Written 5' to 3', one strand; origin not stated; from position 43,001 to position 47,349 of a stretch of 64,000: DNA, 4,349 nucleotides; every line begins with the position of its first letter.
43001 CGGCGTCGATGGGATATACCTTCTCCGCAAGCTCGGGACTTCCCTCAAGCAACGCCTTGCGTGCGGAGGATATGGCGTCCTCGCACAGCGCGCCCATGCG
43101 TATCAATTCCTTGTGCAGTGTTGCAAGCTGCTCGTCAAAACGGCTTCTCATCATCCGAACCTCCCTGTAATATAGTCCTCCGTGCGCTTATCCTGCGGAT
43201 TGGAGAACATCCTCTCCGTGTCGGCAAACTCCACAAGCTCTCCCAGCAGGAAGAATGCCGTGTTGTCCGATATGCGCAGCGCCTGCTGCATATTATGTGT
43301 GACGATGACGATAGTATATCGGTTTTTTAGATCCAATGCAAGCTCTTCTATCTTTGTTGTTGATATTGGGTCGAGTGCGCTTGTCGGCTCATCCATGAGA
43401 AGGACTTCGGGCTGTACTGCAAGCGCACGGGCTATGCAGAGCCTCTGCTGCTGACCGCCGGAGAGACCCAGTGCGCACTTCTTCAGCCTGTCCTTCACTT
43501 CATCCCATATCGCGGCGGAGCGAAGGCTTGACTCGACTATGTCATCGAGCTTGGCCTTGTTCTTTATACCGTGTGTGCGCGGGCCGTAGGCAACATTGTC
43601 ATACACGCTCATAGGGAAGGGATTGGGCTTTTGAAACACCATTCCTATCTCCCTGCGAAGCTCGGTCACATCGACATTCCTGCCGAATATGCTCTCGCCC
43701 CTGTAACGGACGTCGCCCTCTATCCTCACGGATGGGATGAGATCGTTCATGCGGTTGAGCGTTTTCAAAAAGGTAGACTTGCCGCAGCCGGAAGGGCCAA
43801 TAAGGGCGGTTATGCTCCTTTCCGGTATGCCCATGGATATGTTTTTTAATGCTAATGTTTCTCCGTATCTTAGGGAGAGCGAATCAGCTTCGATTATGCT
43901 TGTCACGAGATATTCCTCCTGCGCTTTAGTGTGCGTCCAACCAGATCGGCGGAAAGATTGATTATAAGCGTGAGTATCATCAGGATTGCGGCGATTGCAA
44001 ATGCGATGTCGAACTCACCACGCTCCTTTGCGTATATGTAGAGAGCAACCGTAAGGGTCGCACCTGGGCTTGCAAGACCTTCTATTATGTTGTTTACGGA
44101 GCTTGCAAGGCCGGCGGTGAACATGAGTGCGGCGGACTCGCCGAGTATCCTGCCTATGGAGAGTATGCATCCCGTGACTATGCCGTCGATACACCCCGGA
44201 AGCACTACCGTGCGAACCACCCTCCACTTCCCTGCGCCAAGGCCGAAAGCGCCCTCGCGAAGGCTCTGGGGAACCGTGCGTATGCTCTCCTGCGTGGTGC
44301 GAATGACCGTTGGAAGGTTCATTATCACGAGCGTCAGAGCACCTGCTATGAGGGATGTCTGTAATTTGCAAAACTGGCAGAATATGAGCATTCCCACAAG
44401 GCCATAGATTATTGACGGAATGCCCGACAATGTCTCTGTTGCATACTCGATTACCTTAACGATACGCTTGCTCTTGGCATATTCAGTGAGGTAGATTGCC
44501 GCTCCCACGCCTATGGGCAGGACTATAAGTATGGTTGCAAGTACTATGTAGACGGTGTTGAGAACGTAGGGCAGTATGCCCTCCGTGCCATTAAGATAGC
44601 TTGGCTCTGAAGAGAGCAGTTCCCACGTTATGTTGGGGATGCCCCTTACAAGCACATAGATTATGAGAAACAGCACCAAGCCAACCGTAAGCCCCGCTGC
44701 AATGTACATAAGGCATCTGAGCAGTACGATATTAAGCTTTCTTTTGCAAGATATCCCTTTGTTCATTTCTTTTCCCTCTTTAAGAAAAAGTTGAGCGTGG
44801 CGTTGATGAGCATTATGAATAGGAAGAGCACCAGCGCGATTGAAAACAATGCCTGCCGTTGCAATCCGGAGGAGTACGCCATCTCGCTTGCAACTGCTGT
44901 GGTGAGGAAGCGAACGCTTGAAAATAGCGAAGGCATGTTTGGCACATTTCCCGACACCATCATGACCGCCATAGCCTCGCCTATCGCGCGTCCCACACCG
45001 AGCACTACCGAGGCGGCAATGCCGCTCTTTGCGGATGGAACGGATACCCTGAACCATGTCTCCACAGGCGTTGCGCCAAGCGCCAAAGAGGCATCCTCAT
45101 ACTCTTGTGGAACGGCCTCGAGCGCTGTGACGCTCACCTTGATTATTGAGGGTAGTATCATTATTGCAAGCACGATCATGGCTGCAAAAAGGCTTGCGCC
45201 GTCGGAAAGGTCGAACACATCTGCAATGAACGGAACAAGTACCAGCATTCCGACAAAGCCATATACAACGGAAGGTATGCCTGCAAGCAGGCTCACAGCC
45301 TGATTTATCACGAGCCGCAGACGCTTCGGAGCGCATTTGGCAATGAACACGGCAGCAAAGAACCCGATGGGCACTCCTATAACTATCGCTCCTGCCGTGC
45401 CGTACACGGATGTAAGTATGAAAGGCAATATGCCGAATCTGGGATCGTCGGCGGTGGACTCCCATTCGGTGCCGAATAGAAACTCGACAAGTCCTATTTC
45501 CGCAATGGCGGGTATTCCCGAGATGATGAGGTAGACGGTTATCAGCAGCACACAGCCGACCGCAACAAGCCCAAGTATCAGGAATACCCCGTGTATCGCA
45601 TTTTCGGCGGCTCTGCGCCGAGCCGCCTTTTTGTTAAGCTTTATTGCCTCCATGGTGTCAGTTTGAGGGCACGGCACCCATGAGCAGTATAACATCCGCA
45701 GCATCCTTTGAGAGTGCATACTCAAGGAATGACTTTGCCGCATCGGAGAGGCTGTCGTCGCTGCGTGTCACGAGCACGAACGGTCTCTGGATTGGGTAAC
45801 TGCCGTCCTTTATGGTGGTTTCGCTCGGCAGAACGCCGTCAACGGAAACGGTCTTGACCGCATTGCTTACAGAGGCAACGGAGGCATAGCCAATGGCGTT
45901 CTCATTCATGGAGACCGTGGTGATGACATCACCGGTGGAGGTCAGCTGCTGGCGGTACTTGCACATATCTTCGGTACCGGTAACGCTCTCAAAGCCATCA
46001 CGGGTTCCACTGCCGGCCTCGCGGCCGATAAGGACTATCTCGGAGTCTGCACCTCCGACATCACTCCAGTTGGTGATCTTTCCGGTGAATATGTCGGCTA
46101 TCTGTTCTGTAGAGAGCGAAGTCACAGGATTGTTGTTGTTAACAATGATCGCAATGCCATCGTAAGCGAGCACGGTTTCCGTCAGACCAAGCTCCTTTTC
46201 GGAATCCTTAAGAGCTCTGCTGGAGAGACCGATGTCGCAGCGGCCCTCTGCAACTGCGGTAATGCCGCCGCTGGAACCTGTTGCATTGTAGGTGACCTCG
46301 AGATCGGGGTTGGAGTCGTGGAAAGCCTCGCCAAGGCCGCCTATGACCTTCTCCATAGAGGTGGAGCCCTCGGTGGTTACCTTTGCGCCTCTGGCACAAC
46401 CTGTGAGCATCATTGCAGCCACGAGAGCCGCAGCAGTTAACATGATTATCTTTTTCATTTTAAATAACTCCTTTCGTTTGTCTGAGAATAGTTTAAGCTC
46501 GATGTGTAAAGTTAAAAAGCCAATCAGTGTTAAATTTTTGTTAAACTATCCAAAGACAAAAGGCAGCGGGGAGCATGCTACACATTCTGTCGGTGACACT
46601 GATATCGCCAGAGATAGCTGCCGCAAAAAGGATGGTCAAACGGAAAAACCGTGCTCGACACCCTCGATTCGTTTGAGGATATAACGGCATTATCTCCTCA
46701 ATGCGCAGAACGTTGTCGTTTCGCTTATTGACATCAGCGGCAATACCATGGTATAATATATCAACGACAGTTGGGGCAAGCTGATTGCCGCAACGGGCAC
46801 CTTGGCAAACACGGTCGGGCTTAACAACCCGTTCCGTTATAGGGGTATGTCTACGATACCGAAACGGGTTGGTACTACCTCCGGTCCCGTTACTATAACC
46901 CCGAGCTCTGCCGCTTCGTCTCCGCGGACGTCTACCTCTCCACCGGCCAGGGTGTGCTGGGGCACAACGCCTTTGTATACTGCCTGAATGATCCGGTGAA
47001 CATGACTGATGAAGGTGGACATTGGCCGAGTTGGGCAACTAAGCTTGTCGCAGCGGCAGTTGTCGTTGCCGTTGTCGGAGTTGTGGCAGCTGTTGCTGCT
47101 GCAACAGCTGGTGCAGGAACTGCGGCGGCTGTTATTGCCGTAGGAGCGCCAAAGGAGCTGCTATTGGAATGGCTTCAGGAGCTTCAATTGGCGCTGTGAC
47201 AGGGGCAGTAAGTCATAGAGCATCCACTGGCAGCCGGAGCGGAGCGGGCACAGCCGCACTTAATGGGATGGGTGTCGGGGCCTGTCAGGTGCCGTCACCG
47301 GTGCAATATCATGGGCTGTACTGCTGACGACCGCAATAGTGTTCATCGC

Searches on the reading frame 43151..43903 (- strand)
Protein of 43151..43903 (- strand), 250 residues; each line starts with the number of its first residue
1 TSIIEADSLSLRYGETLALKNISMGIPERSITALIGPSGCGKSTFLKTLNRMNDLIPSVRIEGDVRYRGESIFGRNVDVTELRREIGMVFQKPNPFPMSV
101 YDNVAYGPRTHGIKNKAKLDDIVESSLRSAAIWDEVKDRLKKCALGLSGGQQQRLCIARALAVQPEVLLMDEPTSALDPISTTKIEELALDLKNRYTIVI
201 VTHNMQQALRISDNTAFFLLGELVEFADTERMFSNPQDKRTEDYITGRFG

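Call 60: list_cluster_members(proteins=[window:43151-43903:-, window:33028-35655:-, window:50482-51357:+])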
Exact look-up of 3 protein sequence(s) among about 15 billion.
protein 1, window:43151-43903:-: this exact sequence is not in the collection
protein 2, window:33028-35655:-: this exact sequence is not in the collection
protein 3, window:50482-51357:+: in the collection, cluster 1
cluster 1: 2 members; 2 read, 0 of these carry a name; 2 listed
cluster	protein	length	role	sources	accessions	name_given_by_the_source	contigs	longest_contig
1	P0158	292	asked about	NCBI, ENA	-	-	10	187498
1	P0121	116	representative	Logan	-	-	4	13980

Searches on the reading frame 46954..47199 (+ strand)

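Call 5: search_protein_families(library=pfam, proteins=[window:46954-47199:+], max_evalue=1)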
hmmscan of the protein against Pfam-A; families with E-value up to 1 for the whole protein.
window:46954-47199:+ (81 aa): 2 families
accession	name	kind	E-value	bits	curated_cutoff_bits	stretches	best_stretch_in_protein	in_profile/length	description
PF11239.13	DUF3040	-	0.41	11.4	24.7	1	24-62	44-81/84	Protein of unknown function (DUF3040)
PF10439.15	Bacteriocin_IIc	-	0.96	9.9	27.1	0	20-60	16-57/59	Bacteriocin class II with double-glycine leader peptide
